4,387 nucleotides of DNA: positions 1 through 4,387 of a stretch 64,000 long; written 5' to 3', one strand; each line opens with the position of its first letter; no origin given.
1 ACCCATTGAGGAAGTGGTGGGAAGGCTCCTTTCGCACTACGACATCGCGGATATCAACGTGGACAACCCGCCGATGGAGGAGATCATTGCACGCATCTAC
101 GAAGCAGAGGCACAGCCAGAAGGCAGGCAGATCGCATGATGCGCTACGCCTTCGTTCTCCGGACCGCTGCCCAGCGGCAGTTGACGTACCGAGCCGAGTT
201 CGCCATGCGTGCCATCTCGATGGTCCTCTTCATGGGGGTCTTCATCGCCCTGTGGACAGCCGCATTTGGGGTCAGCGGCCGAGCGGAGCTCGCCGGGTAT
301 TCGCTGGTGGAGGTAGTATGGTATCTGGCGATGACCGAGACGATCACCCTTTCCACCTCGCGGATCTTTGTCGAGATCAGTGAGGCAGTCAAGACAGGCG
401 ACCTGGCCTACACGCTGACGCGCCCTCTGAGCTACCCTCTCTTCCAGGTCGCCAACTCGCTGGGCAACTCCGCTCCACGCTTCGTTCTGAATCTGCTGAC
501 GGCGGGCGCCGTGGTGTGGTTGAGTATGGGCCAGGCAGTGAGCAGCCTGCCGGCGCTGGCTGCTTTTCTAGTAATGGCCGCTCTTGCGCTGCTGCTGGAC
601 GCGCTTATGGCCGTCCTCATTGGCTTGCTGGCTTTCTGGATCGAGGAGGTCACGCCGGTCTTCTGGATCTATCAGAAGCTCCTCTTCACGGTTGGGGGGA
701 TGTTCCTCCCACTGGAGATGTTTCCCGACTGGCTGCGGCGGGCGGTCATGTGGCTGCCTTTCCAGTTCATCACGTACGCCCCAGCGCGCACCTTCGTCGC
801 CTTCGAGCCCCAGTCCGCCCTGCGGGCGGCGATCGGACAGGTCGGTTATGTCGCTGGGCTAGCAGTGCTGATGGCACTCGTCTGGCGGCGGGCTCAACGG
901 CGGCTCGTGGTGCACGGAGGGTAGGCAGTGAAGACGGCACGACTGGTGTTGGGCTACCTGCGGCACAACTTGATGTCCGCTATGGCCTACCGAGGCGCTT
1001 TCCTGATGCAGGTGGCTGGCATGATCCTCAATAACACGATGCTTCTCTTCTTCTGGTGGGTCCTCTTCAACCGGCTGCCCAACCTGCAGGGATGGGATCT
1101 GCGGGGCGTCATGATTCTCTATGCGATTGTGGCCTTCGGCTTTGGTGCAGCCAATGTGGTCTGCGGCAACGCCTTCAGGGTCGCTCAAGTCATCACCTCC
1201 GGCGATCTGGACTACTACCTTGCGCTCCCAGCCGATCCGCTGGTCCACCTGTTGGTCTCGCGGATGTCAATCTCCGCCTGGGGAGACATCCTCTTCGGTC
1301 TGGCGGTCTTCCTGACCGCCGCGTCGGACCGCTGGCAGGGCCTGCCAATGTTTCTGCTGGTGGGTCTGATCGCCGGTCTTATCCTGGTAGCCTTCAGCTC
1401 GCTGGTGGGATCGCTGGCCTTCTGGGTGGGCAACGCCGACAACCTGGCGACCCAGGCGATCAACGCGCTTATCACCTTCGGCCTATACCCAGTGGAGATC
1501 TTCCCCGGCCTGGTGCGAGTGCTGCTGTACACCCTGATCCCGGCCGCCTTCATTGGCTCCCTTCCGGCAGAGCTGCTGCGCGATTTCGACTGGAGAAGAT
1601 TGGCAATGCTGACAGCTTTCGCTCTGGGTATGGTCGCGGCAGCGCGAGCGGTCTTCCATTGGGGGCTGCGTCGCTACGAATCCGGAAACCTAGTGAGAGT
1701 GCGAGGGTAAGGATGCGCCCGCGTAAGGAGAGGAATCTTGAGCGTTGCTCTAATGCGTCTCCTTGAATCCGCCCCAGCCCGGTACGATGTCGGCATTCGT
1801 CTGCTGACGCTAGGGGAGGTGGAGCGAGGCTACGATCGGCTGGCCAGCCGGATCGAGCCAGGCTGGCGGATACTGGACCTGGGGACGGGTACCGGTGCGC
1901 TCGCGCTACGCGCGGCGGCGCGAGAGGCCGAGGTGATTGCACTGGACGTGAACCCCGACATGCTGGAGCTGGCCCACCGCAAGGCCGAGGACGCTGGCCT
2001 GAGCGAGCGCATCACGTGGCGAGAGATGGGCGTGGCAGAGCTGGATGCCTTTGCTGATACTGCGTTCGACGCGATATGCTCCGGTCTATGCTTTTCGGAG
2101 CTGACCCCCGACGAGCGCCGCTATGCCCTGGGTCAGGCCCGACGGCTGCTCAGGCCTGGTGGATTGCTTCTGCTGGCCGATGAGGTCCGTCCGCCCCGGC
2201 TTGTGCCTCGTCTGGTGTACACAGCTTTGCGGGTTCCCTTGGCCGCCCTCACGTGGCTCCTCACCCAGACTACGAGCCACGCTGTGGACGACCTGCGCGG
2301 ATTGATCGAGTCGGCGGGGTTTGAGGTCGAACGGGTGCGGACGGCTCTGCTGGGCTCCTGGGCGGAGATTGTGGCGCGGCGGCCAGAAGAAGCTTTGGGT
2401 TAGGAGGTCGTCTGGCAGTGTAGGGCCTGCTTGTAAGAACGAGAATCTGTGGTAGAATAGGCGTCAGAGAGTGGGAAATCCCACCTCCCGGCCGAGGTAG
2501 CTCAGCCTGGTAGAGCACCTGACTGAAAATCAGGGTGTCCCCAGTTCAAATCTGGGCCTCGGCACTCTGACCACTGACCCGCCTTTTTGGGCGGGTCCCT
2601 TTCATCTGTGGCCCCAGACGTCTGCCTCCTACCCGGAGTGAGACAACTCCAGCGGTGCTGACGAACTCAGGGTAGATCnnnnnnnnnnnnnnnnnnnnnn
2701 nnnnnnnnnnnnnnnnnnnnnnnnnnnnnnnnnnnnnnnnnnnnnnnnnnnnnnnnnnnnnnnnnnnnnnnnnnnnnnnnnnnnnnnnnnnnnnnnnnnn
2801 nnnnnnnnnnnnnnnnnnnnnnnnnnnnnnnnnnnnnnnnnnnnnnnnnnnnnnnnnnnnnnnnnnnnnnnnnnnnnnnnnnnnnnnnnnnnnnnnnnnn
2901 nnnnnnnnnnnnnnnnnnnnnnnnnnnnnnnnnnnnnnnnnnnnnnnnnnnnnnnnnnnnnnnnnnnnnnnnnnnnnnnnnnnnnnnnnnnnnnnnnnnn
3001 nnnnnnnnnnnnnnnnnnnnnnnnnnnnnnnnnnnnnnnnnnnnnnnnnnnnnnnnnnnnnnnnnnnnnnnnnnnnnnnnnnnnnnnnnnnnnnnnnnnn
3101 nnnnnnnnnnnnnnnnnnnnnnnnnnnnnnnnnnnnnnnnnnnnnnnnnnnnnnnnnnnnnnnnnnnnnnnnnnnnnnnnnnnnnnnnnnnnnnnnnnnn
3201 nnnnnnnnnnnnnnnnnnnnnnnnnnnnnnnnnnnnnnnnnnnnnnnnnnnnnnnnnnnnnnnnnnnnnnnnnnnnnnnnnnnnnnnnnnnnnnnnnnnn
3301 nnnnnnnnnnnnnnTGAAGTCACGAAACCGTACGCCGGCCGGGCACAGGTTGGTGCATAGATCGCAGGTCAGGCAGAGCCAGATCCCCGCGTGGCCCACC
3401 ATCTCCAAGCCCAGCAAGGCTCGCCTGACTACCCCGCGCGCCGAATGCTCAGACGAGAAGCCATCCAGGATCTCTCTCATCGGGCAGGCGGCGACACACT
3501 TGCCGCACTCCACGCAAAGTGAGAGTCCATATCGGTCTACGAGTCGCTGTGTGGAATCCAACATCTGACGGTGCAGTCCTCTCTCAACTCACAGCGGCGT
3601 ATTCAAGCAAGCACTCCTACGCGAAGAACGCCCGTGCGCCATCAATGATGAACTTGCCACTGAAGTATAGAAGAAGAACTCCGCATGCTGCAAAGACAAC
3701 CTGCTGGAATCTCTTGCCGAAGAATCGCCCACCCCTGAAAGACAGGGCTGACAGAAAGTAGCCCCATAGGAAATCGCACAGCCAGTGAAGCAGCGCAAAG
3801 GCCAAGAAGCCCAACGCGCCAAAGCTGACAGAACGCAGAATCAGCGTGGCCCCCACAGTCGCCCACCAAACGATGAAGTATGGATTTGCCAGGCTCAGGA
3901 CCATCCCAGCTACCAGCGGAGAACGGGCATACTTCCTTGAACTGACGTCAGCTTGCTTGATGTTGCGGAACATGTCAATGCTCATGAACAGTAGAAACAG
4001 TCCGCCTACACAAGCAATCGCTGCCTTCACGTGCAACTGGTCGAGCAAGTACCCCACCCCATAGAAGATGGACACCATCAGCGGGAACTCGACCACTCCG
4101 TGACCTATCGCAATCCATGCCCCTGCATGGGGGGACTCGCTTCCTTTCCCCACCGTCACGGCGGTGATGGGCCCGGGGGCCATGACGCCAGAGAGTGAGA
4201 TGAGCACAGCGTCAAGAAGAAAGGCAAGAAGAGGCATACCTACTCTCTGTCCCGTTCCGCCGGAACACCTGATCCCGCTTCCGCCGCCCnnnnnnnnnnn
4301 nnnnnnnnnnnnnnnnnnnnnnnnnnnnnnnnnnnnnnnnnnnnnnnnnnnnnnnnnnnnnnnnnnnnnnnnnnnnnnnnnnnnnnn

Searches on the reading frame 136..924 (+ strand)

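Call 51: search_protein_families(library=pfam, proteins=[window:136-924:+], max_evalue=0.000001)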
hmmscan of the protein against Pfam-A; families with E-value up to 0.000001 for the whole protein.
window:136-924:+ (262 aa): 1 family
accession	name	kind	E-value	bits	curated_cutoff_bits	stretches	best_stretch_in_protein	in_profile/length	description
PF06182.17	ABC2_membrane_6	-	5.8e-18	65.9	22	1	49-259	18-227/229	ABC-2 family transporter protein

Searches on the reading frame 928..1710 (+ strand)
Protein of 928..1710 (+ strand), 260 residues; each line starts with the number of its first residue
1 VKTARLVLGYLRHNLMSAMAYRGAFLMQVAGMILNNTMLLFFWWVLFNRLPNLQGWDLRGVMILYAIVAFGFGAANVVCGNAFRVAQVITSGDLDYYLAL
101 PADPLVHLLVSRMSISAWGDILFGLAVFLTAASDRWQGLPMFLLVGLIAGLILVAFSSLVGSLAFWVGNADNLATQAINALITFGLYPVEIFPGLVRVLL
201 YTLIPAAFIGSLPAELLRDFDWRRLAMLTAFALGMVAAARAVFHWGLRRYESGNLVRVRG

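Call 51: search_protein_families(library=pfam, proteins=[window:928-1710:+], max_evalue=0.000001)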
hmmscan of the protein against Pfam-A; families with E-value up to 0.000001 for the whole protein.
window:928-1710:+ (260 aa): 1 family
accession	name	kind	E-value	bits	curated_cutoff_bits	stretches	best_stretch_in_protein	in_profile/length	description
PF06182.17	ABC2_membrane_6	-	1.4e-28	100.7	22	1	34-252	2-227/229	ABC-2 family transporter protein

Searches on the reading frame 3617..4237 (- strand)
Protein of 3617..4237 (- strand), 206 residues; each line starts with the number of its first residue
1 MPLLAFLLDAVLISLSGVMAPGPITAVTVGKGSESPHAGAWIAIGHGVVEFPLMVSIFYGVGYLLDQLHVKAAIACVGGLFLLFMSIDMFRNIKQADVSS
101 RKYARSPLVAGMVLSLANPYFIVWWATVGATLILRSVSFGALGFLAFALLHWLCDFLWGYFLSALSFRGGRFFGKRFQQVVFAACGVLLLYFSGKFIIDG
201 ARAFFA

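Call 5: search_protein_families(library=pfam, proteins=[window:3617-4237:-])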
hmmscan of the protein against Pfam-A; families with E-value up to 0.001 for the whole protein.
window:3617-4237:- (206 aa): 1 family
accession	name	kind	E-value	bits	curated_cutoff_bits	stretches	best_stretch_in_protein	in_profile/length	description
PF01810.24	LysE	-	2.3e-29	102.7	25.6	1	15-199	1-192/193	LysE type translocator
